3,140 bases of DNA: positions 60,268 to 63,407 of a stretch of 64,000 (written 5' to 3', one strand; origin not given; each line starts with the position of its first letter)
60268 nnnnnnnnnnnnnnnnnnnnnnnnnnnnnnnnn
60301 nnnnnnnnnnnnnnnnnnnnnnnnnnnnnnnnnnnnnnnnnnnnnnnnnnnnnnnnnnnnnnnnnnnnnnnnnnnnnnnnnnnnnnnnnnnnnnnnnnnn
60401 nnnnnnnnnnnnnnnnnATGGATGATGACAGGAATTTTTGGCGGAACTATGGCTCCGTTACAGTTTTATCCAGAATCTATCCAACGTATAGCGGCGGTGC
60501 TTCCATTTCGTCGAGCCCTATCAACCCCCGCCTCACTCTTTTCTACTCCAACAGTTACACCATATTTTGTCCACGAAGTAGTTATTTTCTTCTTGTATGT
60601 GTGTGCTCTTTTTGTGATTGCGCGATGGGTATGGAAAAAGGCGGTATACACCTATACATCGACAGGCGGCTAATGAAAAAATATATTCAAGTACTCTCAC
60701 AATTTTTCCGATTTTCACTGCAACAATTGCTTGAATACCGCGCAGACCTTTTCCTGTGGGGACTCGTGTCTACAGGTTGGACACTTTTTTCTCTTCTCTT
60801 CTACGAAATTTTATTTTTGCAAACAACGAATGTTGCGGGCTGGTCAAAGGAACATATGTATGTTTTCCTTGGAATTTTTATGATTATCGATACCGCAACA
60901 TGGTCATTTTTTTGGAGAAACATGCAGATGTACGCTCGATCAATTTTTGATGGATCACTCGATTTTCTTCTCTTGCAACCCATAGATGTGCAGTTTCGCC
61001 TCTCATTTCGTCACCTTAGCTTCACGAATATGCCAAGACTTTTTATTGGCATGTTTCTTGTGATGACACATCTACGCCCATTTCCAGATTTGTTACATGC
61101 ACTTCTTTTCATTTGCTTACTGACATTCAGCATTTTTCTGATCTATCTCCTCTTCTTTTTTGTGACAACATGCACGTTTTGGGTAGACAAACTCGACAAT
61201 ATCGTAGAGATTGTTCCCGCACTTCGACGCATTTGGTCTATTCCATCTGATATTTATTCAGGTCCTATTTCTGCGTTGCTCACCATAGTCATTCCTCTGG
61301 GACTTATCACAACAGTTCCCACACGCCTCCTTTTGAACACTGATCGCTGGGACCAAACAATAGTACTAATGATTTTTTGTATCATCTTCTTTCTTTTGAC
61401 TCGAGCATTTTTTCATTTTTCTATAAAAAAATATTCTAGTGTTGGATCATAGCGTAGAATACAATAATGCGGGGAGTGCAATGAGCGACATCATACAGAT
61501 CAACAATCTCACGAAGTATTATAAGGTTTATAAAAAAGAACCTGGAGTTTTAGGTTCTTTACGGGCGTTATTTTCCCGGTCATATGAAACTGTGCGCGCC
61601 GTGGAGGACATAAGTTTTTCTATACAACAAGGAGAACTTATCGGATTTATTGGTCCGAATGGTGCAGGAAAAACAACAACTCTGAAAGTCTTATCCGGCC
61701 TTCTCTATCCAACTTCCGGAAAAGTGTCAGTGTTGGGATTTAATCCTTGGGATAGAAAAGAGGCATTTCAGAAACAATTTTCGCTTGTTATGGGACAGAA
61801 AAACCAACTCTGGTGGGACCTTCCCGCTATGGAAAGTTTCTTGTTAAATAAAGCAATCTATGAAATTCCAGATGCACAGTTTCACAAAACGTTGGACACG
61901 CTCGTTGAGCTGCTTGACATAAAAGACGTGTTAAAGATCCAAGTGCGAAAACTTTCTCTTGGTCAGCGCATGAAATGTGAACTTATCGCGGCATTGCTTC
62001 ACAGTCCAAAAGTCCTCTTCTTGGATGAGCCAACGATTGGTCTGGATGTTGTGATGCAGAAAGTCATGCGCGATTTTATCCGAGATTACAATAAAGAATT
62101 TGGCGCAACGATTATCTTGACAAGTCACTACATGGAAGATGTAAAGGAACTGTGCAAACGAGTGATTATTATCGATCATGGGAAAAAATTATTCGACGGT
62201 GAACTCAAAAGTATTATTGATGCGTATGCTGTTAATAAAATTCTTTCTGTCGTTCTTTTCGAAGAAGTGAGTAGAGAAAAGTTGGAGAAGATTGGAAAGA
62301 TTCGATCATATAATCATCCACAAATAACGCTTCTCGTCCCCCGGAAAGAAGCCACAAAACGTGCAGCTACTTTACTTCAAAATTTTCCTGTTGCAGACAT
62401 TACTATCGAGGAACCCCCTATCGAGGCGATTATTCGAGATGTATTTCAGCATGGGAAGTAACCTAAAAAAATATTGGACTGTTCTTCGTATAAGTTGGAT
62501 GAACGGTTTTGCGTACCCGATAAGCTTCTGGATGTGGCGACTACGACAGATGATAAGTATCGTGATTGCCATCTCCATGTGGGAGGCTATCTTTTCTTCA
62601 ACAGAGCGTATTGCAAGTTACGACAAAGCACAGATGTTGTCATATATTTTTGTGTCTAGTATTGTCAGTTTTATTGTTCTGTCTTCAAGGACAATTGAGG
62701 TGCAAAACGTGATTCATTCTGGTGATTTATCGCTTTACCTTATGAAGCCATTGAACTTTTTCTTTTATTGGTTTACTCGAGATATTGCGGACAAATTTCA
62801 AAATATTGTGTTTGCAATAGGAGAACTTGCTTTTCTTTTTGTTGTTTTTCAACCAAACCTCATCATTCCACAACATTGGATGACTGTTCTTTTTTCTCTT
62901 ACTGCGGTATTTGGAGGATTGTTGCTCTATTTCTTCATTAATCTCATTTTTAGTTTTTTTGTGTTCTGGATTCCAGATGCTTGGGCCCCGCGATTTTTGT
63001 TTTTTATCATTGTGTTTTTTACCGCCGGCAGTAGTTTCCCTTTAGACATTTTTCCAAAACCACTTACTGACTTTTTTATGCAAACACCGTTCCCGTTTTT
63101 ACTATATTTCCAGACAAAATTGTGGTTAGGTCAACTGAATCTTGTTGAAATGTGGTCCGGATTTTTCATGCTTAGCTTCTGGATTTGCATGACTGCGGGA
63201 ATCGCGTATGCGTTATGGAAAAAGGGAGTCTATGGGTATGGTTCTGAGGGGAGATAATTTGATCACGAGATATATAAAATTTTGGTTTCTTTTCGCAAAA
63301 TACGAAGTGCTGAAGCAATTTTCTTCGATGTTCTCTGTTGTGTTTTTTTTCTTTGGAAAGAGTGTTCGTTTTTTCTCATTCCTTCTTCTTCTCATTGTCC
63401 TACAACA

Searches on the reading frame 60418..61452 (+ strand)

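Call 25: search_protein_families(library=pfam, proteins=[window:60418-61452:+], max_evalue=0.001)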
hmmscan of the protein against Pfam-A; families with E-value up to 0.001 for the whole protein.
window:60418-61452:+ (344 aa): 1 family
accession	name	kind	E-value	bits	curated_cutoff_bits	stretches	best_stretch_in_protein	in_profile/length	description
PF06182.17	ABC2_membrane_6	-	5.6e-40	138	22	1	121-343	3-229/229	ABC-2 family transporter protein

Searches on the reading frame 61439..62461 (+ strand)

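Call 25: search_protein_families(library=pfam, proteins=[window:61439-62461:+], max_evalue=0.001)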
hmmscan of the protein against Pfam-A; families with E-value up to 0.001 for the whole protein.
window:61439-62461:+ (340 aa): 4 families
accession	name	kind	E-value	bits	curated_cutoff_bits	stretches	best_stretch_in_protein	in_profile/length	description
PF00005.33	ABC_tran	-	3.7e-27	96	25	1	56-199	2-136/137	ABC transporter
PF13304.12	AAA_21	-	4e-13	50.5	27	1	155-230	221-298/304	AAA domain, putative AbiEii toxin, Type IV TA system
PF13175.12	AAA_15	-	7e-05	23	32.1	0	53-89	12-47/374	AAA ATPase domain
PF13476.12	AAA_23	-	0.00059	21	27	0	48-93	9-47/201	AAA domain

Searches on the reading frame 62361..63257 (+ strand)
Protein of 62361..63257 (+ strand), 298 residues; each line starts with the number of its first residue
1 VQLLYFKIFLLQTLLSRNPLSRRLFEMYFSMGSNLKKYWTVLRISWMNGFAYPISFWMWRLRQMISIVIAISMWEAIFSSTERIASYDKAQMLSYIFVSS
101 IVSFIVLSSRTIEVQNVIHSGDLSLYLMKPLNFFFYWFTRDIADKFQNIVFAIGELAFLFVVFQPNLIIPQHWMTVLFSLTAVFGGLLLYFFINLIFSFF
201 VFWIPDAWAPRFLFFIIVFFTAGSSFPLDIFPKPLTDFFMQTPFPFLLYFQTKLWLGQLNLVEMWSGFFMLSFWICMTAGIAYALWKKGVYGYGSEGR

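Call 25: search_protein_families(library=pfam, proteins=[window:62361-63257:+], max_evalue=0.001)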
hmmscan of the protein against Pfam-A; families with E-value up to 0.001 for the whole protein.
window:62361-63257:+ (298 aa): 1 family
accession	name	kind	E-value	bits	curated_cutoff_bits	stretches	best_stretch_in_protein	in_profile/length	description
PF06182.17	ABC2_membrane_6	-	4.2e-17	63.1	22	1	67-297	4-229/229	ABC-2 family transporter protein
